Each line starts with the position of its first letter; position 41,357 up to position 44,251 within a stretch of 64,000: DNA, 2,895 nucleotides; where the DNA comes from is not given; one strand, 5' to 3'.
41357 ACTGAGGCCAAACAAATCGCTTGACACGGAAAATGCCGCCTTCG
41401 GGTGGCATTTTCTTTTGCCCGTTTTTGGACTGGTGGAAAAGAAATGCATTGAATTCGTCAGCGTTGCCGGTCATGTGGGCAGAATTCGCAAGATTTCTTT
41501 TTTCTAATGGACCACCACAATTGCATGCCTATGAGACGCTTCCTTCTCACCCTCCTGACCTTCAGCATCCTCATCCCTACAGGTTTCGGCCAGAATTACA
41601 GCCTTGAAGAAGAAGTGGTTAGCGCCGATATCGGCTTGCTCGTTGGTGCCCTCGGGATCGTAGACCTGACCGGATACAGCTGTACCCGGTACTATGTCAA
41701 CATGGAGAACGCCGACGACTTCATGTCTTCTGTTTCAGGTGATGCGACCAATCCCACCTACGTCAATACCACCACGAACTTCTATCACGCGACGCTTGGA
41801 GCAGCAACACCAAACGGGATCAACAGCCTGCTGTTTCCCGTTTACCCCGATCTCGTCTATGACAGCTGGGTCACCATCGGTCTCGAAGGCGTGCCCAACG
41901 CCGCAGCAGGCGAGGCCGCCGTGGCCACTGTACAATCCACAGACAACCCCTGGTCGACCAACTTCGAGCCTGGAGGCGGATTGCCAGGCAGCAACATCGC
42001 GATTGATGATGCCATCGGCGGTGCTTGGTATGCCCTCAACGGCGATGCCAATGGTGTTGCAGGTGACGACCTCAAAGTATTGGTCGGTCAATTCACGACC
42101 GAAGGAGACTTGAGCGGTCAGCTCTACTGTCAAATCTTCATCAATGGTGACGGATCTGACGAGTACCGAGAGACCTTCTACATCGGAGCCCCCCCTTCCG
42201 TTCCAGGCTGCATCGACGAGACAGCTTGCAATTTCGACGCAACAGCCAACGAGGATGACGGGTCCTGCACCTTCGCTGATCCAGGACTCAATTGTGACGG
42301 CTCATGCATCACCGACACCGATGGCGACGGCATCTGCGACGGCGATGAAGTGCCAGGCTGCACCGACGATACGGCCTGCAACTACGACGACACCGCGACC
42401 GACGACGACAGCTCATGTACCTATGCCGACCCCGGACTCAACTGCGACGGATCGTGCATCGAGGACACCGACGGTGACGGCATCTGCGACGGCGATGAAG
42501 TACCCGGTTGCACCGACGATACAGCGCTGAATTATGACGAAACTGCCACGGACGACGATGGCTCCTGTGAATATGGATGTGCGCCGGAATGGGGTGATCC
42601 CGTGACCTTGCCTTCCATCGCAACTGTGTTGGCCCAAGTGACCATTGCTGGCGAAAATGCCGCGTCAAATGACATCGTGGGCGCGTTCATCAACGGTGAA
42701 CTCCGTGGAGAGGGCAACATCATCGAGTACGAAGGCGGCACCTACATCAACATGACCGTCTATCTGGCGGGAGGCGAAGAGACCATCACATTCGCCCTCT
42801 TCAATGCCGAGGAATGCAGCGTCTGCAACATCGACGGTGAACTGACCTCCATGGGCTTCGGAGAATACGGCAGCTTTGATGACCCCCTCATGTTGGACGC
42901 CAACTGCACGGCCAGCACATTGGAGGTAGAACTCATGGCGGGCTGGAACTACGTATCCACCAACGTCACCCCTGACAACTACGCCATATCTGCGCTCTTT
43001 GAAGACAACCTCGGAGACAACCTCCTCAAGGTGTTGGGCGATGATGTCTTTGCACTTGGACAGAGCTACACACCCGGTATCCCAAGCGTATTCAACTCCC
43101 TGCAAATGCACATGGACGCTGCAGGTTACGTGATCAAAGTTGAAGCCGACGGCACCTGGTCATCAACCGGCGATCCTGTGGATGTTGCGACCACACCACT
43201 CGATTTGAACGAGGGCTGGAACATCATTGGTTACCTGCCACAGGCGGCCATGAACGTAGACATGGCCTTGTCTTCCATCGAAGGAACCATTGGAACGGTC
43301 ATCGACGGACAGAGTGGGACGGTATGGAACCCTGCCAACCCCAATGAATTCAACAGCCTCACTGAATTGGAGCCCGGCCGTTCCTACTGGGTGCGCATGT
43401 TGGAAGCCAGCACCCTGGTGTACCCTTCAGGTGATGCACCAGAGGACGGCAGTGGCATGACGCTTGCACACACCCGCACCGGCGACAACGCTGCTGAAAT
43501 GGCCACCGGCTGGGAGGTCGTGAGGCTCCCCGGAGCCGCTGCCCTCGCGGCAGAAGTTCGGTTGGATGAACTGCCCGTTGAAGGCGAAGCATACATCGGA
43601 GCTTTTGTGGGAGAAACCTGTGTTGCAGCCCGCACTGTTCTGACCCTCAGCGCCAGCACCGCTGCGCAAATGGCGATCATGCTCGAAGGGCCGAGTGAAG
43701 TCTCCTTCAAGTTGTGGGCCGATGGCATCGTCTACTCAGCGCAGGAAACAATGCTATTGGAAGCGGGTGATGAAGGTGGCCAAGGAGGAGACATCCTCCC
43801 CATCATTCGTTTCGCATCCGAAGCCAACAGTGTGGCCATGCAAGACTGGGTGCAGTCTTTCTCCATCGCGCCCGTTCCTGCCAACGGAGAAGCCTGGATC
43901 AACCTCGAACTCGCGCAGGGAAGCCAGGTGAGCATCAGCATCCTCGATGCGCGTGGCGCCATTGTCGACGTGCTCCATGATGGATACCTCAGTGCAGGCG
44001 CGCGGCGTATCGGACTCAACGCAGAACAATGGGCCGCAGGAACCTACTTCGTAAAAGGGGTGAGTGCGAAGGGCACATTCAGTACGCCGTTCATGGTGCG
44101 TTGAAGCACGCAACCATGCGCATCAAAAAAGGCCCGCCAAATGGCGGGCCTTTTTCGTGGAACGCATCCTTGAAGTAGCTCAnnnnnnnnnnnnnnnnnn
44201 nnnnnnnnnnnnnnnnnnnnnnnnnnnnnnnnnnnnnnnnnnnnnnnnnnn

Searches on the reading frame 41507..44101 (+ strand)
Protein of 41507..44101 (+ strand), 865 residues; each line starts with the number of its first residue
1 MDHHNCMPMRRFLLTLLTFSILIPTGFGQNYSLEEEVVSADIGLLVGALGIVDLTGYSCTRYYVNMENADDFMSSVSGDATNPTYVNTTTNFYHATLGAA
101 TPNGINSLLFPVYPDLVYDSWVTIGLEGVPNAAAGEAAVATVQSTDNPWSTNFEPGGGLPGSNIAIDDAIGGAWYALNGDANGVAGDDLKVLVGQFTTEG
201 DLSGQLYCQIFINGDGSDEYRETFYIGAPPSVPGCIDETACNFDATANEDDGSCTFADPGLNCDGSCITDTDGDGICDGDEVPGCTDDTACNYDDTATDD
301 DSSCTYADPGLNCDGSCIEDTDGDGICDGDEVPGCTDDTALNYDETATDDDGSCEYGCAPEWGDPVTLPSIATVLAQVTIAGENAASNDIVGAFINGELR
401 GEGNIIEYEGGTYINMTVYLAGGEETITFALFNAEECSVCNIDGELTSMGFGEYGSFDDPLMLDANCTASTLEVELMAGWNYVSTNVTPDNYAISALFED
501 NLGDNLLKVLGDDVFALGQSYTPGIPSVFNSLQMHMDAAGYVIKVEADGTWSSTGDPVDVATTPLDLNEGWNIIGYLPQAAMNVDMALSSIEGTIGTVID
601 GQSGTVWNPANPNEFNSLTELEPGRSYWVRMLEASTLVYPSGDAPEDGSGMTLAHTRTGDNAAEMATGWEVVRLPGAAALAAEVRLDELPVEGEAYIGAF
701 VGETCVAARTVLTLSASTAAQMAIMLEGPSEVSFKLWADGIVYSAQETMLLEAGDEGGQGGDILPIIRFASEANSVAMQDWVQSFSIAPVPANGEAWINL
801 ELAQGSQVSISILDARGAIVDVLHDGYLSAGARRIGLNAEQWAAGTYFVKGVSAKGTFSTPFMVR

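Call 9: search_protein_families(library=pfam, proteins=[window:41507-44101:+], max_evalue=0.01)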
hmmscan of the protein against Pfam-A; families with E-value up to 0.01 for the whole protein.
window:41507-44101:+ (865 aa): 2 families
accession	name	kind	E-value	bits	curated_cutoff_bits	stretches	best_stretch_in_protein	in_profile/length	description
PF18884.5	TSP3_bac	-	1.5e-05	25.2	25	0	270-282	1-13/22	Bacterial TSP3 repeat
PF18962.6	Por_Secre_tail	-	5.5e-05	23.8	27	1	789-857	3-68/75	Secretion system C-terminal sorting domain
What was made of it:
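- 41507..44104 (+): Gene for an 865-aa surface protein. Order: signal-peptide-like N-terminus, X3, CNYD/TSP3-like Cys-rich repeats, ~430 aa of unassigned sequence, T9SS type-A-like CTD. TSP3_bac 25.2 bits and Por_Secre_tail 23.8 bits (call 9).
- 42188..42577 (+): Three '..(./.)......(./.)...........' motifs alternating with '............' TSP3-like motifs. TSP3_bac hit (call 9).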

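Call 21: search_protein_families(library=ncbifam, proteins=[window:41507-44101:+], max_evalue=0.01)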
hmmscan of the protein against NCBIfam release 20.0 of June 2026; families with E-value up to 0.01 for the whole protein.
window:41507-44101:+ (865 aa): 1 family
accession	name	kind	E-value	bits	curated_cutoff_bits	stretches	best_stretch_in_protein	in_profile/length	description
TIGR04183.1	Por_Secre_tail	domain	7.5e-05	22.6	23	1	787-864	1-71/72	T9SS type A sorting domain-containing protein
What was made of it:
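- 41507..44104 (+): TIGR04183 22.6 bits against a cut-off of 23 (call 21).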
